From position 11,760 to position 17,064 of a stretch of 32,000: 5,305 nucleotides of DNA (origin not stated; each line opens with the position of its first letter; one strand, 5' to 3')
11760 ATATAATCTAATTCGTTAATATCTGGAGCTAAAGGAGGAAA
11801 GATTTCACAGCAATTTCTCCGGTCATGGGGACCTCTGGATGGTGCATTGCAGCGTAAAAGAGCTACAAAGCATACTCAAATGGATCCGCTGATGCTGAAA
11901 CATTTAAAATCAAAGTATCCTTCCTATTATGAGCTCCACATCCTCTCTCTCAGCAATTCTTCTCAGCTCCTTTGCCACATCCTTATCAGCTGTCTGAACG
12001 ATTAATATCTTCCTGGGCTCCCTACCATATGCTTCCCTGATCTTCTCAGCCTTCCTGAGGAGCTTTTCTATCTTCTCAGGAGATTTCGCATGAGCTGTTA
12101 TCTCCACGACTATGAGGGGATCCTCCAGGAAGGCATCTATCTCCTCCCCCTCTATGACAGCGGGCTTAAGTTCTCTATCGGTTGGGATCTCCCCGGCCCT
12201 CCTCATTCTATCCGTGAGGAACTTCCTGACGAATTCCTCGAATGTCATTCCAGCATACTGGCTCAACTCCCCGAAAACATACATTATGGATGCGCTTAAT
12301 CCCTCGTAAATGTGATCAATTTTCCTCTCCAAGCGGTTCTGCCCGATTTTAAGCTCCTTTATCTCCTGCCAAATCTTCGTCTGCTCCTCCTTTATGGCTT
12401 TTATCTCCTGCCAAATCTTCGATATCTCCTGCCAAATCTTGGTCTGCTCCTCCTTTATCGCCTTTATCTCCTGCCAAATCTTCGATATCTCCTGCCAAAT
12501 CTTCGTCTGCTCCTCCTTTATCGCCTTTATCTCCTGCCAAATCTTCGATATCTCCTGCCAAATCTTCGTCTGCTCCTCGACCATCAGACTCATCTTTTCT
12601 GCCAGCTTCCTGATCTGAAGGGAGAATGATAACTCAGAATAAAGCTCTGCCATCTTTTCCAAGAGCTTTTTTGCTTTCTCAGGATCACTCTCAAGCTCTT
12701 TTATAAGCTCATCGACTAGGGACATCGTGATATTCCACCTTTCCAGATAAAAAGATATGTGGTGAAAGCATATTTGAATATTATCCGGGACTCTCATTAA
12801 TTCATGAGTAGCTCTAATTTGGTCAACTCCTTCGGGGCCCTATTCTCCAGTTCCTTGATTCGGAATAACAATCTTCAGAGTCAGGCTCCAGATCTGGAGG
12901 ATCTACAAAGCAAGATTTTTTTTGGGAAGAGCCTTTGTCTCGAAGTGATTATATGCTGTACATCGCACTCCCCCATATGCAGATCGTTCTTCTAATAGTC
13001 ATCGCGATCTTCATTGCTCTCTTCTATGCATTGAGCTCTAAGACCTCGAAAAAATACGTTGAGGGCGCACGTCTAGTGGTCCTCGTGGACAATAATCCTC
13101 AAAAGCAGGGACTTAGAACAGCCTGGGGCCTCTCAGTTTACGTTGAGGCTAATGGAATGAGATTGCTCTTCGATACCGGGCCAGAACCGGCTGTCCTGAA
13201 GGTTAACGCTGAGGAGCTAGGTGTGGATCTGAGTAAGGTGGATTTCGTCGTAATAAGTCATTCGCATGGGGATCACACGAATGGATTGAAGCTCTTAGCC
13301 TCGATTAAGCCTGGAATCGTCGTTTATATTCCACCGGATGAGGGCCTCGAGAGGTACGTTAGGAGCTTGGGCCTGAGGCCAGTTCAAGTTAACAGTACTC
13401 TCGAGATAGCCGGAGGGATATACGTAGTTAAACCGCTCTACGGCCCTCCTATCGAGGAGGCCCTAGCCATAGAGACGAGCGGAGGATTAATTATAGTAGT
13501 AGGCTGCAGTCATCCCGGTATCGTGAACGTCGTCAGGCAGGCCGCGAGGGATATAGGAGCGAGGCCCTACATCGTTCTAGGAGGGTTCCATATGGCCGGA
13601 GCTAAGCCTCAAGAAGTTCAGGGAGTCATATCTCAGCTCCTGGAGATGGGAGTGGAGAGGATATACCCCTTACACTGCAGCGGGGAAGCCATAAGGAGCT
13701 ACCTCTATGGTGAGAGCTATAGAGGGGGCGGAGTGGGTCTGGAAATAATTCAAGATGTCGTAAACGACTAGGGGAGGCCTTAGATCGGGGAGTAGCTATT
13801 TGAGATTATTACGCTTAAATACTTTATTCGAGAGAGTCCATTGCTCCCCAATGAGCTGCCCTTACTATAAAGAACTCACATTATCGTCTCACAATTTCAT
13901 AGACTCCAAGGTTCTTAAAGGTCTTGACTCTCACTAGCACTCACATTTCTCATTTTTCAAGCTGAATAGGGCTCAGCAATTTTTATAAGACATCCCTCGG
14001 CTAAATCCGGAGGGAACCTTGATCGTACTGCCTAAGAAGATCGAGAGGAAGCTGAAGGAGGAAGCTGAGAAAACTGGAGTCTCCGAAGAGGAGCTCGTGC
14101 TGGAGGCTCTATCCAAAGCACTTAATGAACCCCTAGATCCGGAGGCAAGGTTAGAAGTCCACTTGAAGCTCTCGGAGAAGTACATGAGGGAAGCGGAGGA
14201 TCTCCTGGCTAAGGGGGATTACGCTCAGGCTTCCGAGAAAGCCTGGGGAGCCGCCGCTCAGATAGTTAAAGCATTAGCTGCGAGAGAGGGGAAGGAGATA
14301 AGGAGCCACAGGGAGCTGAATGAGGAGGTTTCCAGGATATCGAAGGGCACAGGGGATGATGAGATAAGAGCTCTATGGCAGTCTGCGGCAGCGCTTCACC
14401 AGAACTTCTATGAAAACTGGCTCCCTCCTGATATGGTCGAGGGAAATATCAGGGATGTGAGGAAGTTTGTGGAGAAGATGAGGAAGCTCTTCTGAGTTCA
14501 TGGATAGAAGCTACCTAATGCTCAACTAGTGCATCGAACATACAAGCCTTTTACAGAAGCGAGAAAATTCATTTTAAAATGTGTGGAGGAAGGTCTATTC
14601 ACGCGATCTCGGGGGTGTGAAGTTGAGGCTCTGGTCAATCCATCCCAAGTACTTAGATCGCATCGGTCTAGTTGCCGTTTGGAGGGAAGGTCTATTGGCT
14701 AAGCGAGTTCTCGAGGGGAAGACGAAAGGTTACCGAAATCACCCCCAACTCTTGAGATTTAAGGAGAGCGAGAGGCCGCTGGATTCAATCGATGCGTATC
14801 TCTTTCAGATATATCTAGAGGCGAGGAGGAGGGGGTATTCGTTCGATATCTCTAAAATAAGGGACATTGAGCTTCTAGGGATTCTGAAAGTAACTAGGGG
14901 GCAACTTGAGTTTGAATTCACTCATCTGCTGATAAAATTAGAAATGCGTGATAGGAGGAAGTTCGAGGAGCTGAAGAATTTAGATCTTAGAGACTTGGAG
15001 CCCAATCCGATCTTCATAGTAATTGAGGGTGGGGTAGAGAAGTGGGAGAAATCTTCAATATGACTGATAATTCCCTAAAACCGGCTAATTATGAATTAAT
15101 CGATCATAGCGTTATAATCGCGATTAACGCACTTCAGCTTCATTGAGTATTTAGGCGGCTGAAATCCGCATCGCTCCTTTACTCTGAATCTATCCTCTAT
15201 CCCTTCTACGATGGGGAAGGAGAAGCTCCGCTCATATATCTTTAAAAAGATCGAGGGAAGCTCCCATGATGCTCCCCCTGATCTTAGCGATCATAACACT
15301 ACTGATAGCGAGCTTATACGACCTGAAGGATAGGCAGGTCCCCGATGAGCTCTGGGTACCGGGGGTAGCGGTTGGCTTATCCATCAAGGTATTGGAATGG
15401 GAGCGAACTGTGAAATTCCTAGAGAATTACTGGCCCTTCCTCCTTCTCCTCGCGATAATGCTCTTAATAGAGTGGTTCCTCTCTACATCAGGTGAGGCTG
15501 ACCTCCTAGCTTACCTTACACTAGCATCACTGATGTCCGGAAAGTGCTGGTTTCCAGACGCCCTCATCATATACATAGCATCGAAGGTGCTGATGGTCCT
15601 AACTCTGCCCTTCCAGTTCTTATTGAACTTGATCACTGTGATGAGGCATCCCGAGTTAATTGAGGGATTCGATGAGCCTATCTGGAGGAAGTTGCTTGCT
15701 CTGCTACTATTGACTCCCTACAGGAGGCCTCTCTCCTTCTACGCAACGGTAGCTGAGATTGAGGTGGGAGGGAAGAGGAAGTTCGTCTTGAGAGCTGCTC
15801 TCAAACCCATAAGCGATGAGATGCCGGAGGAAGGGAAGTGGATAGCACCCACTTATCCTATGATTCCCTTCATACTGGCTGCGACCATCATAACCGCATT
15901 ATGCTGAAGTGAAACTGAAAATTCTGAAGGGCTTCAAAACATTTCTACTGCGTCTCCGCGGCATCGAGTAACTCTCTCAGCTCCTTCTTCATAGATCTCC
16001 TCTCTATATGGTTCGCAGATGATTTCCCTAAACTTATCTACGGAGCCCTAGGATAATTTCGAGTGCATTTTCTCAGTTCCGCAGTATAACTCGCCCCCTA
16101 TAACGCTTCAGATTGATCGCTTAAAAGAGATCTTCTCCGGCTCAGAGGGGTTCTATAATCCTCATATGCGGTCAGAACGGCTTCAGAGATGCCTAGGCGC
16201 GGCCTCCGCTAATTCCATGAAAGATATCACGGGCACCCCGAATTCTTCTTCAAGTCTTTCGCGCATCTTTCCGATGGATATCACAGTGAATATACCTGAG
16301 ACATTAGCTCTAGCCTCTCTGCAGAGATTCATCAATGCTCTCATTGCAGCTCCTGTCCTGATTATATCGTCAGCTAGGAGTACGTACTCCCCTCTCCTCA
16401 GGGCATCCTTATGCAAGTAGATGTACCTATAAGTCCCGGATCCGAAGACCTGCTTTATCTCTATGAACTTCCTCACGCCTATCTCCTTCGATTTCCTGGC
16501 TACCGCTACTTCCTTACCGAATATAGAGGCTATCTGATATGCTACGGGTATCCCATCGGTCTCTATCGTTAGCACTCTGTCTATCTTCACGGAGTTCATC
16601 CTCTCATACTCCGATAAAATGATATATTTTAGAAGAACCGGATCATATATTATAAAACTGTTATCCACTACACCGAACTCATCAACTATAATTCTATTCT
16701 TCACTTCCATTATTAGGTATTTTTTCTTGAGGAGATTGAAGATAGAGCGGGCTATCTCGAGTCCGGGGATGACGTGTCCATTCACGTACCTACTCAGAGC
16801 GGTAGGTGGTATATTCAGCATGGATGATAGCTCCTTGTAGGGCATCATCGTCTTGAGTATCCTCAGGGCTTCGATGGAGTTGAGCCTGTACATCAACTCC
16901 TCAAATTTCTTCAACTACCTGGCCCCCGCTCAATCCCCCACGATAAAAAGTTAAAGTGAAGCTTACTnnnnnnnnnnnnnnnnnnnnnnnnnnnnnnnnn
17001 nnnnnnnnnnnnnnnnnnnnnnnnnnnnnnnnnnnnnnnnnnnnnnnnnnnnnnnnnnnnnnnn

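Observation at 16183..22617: purP-purP, a dedicated ECF importer, a translationally coupled PRT and a PurR-like HTH-PRT: candidate purine/AICA uptake-and-trapping module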

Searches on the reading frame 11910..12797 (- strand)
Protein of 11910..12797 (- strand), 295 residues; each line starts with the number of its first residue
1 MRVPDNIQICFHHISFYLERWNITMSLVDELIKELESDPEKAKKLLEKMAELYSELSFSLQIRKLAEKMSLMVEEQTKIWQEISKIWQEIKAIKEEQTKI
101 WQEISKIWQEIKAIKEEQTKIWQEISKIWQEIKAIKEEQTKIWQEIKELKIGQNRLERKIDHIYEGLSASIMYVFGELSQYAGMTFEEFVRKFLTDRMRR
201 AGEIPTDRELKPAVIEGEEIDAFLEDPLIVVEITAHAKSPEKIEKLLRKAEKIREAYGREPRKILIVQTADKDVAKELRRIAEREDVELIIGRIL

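Call 60: search_protein_families(library=pfam, proteins=[window:11910-12797:-], max_evalue=0.001)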
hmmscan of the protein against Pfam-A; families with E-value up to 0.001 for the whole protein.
window:11910-12797:- (295 aa): 2 families
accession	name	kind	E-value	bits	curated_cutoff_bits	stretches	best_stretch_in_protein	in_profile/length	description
PF17675.6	APG6_N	-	0.00063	20.6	45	1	88-162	46-120/132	Apg6 coiled-coil region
PF00804.31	Syntaxin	-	0.00093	19.5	26.7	1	78-217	6-148/157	Syntaxin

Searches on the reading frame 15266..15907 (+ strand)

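Call 3: search_protein_families(library=pfam, proteins=[window:15266-15907:+], max_evalue=0.01)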
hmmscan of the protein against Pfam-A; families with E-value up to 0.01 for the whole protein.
window:15266-15907:+ (213 aa): 1 family
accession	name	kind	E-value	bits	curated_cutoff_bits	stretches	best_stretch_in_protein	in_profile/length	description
PF01478.23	Peptidase_A24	-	4e-06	27.7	26.5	1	7-106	2-96/104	Type IV leader peptidase family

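Call 4: search_protein_families(library=ncbifam, proteins=[window:15266-15907:+], max_evalue=0.01)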
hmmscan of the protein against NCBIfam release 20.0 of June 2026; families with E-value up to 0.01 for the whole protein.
window:15266-15907:+ (213 aa): 1 family
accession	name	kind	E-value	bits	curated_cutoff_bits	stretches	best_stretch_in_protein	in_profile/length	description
NF040695.1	FlaK_Arch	equivalog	0.00014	21.6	330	1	6-91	4-90/230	preflagellin peptidase FlaK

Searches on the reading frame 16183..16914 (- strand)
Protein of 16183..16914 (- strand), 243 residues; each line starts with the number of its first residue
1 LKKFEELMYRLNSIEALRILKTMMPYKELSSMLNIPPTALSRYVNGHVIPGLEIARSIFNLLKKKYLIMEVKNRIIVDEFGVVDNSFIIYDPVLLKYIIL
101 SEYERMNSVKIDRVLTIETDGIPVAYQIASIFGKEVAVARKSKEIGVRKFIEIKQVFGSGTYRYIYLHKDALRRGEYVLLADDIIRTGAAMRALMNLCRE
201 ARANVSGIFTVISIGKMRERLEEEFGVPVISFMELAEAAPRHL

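Call 3: search_protein_families(library=pfam, proteins=[window:16183-16914:-], max_evalue=0.01)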
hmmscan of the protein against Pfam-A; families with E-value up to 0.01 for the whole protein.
window:16183-16914:- (243 aa): 2 families
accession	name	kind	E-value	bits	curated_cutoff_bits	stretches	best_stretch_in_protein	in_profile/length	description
PF00156.33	Pribosyltran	-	1.3e-10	41.3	26.3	1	108-225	27-135/158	Phosphoribosyl transferase domain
PF01381.28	HTH_3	-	1.8e-06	28.3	23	1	14-63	1-49/55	Helix-turn-helix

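Call 4: search_protein_families(library=ncbifam, proteins=[window:16183-16914:-], max_evalue=0.01)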
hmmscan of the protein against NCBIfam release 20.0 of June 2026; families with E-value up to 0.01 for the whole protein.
window:16183-16914:- (243 aa): 19 families
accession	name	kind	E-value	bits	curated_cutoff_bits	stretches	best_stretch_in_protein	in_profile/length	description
NF006328.0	PRK08558.1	equivalog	3e-91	305.2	184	1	1-235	1-237/238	adenine phosphoribosyltransferase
TIGR01743.1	purR_Bsub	equivalog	2.7e-21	75.8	258.7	1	64-225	84-244/268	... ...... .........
NF006671.0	PRK09219.1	equivalog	2.7e-17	62.9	177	1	91-235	31-178/192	xanthine phosphoribosyltransferase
NF040646.1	HPT_Archaea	equivalog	5.3e-17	62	200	1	91-234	35-173/184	hypoxanthine/guanine phosphoribosyltransferase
NF002635.0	PRK02304.1-4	subfamily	7.7e-15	54.9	146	1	90-233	34-172/188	adenine phosphoribosyltransferase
NF002636.0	PRK02304.1-5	equivalog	7.3e-14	51.6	125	1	88-222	32-164/176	adenine phosphoribosyltransferase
NF002634.0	PRK02304.1-3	equivalog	1.4e-12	47.7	170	1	86-234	31-178/182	adenine phosphoribosyltransferase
TIGR01090.1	apt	equivalog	4.5e-12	46.4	185.85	1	88-233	24-167/169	adenine phosphoribosyltransferase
NF009211.0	PRK12560.1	equivalog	8.9e-12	45.2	188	1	60-235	5-176/187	adenine phosphoribosyltransferase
NF005592.0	PRK07322.1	subfamily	1.1e-11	44.5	143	1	103-221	46-166/180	adenine phosphoribosyltransferase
TIGR01744.1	XPRTase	equivalog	2.9e-11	43.4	164.45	1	87-233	25-176/191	xanthine phosphoribosyltransferase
NF002633.0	PRK02304.1-2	equivalog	6.1e-10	39.1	224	1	86-220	24-156/172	adenine phosphoribosyltransferase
TIGR00336.1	pyrE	equivalog_domain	4.7e-09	36.2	106.8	1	104-236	47-171/173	orotate phosphoribosyltransferase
NF002632.0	PRK02304.1-1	equivalog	5.4e-08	32.8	243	1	103-235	49-180/183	adenine phosphoribosyltransferase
NF002620.0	PRK02277.1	subfamily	1.8e-07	31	115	1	95-235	69-197/201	orotate phosphoribosyltransferase-like protein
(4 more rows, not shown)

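Call 15: search_solved_structures(query=window:16183-16914:-, max_evalue=0.01, show_alignments=1)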
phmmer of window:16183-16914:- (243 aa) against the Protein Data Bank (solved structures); distinct sequences matched with E-value up to 0.01: 22.
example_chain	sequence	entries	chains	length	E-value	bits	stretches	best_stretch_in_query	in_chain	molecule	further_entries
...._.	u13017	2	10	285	9.6e-15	58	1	109-226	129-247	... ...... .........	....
1o57_A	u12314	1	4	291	1e-14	58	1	109-226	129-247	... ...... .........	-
7f06_A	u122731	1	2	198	4.2e-08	36.4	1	109-230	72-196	adenine phosphopsicosyltransferase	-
1y0b_A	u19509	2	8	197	1.6e-07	34.4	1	72-213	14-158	Xanthine phosphoribosyltransferase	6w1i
2fxv_A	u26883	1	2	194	1.8e-07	34.3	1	74-213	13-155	Xanthine phosphoribosyltransferase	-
4m0k_A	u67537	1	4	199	9.2e-07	32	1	87-233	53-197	Adenine phosphoribosyltransferase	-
9vlf_B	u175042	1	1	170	1.1e-06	31.6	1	110-233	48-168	Adenine phosphoribosyltransferase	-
5zgo_A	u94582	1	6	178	3.4e-05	26.8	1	110-219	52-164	Adenine phosphoribosyltransferase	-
6fsp_A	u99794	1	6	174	3.5e-05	26.8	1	110-219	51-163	PRPP-binding protein, adenine/guanine phosphoribosyltransferase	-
7xi2_A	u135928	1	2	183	5.3e-05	26.2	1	87-223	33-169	Adenine phosphoribosyltransferase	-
7y94_A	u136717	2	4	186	5.5e-05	26.2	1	87-223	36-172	Adenine phosphoribosyltransferase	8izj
2dy0_A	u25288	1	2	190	5.8e-05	26.1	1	87-223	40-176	Adenine phosphoribosyltransferase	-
5yw2_A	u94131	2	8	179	9.6e-05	25.4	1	115-215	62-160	Adenine phosphoribosyltransferase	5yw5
6fd4_B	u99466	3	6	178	0.0002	24.3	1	104-232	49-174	Adenine phosphoribosyltransferase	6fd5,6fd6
1g2p_A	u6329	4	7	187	0.00022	24.2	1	103-231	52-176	ADENINE PHOSPHORIBOSYLTRANSFERASE 1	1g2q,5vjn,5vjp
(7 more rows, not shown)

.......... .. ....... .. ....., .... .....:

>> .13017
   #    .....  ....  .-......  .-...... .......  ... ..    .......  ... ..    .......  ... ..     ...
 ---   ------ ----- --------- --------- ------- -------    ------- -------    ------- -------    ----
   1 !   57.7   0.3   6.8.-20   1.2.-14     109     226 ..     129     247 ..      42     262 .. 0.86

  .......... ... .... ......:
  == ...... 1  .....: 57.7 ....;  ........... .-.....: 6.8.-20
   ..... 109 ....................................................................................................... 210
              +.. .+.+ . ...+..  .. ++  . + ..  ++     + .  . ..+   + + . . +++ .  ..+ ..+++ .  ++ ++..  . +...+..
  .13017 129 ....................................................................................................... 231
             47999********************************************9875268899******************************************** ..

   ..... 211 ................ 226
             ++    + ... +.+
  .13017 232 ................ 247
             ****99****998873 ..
